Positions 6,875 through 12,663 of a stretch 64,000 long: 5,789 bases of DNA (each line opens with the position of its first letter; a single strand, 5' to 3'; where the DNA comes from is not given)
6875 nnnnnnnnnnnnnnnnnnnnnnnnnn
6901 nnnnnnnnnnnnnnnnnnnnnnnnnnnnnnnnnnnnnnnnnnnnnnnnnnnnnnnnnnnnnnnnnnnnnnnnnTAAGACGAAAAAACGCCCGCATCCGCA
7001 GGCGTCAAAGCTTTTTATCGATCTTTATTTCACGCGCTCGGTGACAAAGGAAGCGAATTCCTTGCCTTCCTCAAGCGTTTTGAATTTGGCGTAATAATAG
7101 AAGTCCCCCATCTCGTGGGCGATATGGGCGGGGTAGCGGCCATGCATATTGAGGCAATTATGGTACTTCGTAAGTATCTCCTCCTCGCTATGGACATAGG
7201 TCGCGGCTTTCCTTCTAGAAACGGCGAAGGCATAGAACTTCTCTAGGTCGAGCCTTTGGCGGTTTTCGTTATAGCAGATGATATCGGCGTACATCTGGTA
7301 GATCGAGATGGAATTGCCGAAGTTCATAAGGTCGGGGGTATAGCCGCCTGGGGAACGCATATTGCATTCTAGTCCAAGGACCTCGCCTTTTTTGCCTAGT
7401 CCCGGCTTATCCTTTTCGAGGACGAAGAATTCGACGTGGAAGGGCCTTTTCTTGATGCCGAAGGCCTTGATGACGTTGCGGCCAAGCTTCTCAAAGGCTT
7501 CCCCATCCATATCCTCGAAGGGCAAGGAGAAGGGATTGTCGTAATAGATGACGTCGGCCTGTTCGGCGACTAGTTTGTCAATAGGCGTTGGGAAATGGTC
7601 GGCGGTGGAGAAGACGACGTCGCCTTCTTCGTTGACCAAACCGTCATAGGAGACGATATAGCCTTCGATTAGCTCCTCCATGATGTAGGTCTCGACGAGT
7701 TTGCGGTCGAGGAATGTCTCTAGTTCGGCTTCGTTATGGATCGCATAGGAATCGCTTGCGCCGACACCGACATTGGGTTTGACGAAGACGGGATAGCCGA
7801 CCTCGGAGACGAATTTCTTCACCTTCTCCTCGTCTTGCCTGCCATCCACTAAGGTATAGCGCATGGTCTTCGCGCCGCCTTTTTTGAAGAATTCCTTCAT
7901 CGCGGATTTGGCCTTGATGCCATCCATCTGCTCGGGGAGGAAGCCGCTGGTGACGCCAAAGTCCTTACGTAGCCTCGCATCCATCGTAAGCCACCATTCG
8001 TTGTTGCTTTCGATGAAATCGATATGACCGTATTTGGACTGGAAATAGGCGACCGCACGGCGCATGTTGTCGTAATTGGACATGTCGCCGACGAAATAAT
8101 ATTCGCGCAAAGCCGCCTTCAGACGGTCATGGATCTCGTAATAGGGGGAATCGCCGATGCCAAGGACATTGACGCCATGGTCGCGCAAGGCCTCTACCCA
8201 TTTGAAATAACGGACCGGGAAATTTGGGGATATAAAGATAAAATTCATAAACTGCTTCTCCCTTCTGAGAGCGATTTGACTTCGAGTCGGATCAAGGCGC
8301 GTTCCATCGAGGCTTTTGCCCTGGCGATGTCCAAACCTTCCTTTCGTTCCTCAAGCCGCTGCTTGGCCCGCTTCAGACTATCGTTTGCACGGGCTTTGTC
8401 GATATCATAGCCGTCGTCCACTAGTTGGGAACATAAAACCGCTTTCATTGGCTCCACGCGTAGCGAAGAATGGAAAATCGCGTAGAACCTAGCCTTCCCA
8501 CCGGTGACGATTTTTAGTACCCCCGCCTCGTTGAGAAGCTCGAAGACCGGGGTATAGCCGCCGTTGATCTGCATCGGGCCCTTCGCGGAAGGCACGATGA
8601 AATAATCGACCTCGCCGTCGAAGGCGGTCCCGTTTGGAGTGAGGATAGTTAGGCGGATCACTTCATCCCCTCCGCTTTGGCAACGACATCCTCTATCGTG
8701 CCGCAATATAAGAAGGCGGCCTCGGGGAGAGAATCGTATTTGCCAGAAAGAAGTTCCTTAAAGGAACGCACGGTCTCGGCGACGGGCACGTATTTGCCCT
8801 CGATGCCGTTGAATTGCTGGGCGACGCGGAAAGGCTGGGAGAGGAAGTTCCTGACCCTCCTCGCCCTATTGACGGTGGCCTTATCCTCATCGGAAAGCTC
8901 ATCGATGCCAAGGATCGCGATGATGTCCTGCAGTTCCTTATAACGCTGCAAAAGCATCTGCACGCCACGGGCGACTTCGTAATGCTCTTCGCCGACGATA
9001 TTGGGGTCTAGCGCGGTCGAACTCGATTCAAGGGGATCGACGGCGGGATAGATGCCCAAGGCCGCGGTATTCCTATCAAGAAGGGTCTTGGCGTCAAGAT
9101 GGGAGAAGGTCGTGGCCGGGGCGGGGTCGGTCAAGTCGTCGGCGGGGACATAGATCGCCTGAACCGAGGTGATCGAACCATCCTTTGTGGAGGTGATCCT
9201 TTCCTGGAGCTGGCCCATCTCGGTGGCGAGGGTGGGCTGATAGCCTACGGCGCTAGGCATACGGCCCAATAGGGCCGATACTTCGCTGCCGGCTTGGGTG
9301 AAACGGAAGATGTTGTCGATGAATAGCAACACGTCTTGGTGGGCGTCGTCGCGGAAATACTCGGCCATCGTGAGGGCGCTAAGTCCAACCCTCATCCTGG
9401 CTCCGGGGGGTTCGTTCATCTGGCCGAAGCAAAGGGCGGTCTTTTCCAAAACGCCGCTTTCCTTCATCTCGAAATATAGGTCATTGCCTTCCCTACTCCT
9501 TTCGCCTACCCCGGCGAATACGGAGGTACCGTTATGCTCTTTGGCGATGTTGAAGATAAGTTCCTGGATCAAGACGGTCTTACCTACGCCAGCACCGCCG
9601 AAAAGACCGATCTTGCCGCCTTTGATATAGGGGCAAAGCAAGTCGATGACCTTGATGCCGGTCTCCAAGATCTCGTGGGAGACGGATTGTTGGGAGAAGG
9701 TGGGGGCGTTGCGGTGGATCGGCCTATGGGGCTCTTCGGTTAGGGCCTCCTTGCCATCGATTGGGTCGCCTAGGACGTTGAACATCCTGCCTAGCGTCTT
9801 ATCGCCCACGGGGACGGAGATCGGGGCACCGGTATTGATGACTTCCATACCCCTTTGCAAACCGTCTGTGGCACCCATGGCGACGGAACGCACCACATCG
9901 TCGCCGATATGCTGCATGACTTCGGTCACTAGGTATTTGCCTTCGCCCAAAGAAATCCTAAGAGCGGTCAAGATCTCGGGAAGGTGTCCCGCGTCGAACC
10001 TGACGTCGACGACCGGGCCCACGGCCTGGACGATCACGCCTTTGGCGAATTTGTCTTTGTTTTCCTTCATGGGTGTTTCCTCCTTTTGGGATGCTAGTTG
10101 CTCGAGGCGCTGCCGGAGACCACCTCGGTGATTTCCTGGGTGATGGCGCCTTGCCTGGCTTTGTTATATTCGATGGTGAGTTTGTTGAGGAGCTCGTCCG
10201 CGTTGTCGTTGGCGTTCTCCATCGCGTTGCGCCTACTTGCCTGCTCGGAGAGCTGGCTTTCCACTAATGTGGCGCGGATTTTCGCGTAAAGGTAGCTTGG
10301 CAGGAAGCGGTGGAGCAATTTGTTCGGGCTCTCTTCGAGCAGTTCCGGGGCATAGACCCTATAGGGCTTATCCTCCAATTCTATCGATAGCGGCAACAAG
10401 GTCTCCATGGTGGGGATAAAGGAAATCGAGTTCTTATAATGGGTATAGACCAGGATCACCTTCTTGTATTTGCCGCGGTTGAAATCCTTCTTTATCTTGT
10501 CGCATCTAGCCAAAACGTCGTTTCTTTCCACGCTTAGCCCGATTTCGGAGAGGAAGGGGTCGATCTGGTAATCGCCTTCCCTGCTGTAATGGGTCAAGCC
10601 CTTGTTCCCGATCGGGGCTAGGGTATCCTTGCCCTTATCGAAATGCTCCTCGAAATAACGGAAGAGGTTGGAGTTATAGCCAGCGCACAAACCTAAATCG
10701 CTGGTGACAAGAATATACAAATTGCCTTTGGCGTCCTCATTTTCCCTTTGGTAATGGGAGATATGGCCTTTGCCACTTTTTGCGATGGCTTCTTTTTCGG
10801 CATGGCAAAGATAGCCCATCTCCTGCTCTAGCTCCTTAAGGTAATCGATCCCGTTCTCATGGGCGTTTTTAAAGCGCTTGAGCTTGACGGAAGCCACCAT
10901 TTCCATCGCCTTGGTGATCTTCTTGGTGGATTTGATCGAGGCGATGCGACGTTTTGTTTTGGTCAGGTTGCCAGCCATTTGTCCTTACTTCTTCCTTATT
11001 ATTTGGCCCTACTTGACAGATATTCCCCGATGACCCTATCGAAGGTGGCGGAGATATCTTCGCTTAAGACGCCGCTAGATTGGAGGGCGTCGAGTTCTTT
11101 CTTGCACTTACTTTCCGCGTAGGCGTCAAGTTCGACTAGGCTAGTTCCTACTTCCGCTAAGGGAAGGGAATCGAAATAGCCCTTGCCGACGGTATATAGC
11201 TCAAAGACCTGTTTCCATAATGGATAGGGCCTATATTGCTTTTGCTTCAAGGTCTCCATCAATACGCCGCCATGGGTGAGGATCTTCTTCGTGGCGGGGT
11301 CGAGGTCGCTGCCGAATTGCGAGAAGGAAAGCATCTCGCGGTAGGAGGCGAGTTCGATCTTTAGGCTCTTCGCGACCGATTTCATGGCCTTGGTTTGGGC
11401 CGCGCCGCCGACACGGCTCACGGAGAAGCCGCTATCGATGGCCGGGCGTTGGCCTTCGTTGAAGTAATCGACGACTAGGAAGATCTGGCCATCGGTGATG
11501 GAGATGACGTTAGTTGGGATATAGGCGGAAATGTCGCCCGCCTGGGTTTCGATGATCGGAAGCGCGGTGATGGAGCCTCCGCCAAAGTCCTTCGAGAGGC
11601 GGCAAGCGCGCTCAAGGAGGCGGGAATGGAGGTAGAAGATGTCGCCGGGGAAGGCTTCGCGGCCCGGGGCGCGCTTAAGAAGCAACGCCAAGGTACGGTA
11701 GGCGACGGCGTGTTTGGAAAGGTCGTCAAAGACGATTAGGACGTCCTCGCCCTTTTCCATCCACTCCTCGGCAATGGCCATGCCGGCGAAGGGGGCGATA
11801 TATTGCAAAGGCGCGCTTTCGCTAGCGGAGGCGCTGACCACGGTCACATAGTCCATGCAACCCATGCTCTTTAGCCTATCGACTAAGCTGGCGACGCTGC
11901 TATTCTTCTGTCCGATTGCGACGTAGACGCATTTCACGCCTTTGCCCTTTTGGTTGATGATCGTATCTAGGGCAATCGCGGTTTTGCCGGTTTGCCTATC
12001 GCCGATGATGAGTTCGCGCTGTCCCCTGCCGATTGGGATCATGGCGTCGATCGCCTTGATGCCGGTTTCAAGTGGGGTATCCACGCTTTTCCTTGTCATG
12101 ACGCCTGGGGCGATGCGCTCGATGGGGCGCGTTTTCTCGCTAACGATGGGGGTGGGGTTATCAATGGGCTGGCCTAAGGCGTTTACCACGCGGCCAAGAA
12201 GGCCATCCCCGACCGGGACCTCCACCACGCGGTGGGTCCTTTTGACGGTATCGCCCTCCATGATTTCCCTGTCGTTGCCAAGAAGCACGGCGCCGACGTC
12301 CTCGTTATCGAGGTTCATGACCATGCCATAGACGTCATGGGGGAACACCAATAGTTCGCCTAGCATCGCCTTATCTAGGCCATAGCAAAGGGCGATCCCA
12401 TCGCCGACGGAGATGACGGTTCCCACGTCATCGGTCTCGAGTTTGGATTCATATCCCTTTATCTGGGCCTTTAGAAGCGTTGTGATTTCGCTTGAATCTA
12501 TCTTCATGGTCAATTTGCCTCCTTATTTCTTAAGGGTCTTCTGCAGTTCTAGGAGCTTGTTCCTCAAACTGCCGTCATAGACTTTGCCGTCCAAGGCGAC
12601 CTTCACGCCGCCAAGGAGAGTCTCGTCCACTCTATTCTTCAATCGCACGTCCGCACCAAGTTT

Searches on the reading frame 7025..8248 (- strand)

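Call 81: search_protein_families(library=pfam, proteins=[window:7025-8248:-], max_evalue=0.00001)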
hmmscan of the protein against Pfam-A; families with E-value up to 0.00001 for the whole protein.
window:7025-8248:- (407 aa): 1 family
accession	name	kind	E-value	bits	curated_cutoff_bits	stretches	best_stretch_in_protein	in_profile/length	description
PF13535.11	ATP-grasp_4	-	5.6e-09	36.2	27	1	152-279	3-140/160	ATP-grasp domain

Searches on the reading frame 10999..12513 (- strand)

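Call 13: search_protein_families(library=pfam, proteins=[window:10999-12513:-], max_evalue=0.0001)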
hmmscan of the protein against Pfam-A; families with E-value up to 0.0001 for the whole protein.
window:10999-12513:- (504 aa): 4 families
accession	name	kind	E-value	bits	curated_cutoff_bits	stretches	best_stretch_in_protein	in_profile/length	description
PF00006.31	ATP-synt_ab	-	7.3e-78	261.5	29.5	1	151-366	1-213/213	ATP synthase alpha/beta family, nucleotide-binding domain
PF00306.32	ATP-synt_ab_C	-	2.6e-36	125.2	27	1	373-497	1-125/126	ATP synthase alpha/beta chain, C terminal domain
PF02874.29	ATP-synt_ab_N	-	2e-13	51.1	20.9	1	29-93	4-68/69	ATP synthase alpha/beta family, beta-barrel domain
PF06745.19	ATPase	-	3.3e-06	27.1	26.6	1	149-218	2-71/231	KaiC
